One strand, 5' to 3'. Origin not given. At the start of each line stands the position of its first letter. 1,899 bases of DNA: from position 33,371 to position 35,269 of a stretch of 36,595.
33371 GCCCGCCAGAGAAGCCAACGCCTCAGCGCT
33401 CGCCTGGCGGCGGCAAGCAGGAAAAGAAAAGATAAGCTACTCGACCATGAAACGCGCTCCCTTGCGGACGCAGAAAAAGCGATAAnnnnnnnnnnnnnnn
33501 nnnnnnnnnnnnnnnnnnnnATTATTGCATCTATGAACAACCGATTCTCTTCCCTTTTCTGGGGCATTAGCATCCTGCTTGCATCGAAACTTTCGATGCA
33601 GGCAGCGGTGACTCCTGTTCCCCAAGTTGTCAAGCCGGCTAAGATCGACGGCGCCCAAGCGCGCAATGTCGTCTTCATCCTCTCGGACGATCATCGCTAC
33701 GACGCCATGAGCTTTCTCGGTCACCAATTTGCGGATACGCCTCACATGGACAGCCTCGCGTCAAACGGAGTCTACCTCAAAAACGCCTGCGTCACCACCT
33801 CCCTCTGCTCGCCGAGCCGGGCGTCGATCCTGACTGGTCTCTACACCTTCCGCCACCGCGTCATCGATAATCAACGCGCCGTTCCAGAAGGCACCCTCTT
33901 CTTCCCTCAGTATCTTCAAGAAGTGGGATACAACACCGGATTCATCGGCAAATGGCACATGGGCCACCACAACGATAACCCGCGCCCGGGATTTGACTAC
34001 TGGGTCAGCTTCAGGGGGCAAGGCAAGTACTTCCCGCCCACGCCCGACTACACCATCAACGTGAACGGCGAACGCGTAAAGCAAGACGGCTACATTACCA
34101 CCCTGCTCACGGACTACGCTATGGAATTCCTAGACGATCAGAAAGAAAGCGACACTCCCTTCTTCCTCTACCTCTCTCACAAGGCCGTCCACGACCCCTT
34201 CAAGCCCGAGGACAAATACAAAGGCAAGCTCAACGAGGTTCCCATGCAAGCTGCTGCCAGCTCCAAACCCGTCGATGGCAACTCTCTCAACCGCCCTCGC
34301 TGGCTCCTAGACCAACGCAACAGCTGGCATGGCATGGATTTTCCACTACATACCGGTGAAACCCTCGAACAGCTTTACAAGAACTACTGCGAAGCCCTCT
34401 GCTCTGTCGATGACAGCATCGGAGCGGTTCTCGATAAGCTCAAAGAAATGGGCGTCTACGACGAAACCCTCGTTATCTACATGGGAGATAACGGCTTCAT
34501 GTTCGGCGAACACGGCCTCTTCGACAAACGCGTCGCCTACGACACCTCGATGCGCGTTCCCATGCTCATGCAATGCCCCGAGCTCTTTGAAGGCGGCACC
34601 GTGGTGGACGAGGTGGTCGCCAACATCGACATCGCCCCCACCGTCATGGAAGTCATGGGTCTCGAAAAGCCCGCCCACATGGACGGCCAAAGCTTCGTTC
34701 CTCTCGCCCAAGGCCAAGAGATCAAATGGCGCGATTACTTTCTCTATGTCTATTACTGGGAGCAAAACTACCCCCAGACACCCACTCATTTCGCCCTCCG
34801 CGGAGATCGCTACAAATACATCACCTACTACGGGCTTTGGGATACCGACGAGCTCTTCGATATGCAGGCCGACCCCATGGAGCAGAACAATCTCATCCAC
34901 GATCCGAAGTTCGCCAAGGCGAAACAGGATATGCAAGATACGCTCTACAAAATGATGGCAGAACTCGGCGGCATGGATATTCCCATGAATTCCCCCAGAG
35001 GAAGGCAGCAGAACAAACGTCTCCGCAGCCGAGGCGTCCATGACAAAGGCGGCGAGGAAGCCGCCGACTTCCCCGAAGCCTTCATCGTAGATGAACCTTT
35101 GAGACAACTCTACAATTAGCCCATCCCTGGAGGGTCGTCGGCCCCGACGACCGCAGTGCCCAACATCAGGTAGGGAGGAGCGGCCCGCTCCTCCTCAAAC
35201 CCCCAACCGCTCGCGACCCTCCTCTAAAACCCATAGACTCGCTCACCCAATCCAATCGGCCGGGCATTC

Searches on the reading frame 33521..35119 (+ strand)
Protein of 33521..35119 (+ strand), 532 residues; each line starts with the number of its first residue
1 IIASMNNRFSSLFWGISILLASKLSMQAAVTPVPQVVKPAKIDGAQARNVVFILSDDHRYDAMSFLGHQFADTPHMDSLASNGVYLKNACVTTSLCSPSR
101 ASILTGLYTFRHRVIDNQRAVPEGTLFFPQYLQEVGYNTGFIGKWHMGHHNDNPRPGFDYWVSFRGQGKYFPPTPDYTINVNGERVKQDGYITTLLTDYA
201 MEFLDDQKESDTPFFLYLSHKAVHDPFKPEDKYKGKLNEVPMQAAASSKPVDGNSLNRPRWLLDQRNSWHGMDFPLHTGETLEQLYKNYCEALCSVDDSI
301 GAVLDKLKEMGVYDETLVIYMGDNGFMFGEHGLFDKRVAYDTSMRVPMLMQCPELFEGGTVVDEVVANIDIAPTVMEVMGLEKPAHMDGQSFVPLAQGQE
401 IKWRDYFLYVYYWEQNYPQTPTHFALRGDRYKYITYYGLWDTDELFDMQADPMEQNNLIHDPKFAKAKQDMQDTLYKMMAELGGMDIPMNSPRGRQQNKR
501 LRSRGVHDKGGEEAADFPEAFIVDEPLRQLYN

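Call 9: search_protein_families(library=pfam, proteins=[window:33521-35119:+], max_evalue=0.001)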
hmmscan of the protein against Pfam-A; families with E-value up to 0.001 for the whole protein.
window:33521-35119:+ (532 aa): 3 families
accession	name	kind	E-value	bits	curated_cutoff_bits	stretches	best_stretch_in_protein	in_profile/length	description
PF00884.28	Sulfatase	-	1.7e-60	205.3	25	1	48-380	1-300/301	Sulfatase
PF16347.10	SGSH_C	-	4.9e-44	150.6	29.3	1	329-479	1-152/154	N-sulphoglucosamine sulphohydrolase, C-terminal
PF01663.27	Phosphodiest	-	2.7e-12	47.4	23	1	50-329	1-224/342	Type I phosphodiesterase / nucleotide pyrophosphatase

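Call 63: search_solved_structures(query=window:33521-35119:+, max_evalue=1e-10)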
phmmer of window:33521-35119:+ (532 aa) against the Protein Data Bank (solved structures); distinct sequences matched with E-value up to 1e-10: 83 (the best 60 are shown).
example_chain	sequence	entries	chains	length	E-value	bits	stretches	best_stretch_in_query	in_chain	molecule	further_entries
7p24_AAA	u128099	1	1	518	2.5e-79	270.7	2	284-480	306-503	Mucin-desulfating sulfatase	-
7ebp_A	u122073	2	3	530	2.7e-69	237.6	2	286-495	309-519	Sulfatase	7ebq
9s8y_A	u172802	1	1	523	1.1e-68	235.5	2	286-495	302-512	Sulfatase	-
5g2v_A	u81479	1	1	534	1.2e-68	235.5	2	283-476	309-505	N-ACETYLGLUCOSAMINE-6-SULFATASE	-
7snj_A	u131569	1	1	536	4.2e-68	233.6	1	46-448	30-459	Arylsulfatase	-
7lha_A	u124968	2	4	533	7e-68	232.9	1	46-439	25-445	Exo-L-galactose-6-sulfatase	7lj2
7sno_A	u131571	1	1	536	3.5e-67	230.6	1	46-448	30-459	Arylsulfatase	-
9s03_A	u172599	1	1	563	1.4e-66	228.6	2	37-241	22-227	Putative sulfatase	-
6hr5_A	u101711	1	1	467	8.2e-59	203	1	47-480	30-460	Alpha-L-rhamnosidase/sulfatase (GH78)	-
6pt4_B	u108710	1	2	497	6.7e-45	157.1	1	46-489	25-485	exo-2S-iota carrageenan S1 sulfatase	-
7oz8_AAA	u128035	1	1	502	2.5e-44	155.2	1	47-483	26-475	Choline-sulfatase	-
6ptk_A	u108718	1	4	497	1.3e-43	152.8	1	46-489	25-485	exo-2S-iota carrageenan S1 sulfatase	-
6pt6_B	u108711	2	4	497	2e-43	152.2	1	46-489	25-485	exo-2S-iota carrageenan S1 sulfatase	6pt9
2w8s_A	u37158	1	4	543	4.1e-40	141.2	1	184-471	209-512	PHOSPHONATE MONOESTER HYDROLASE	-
9fo1_A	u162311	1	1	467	4.9e-40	141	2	48-230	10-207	k-carrageenan sulfatase S1_16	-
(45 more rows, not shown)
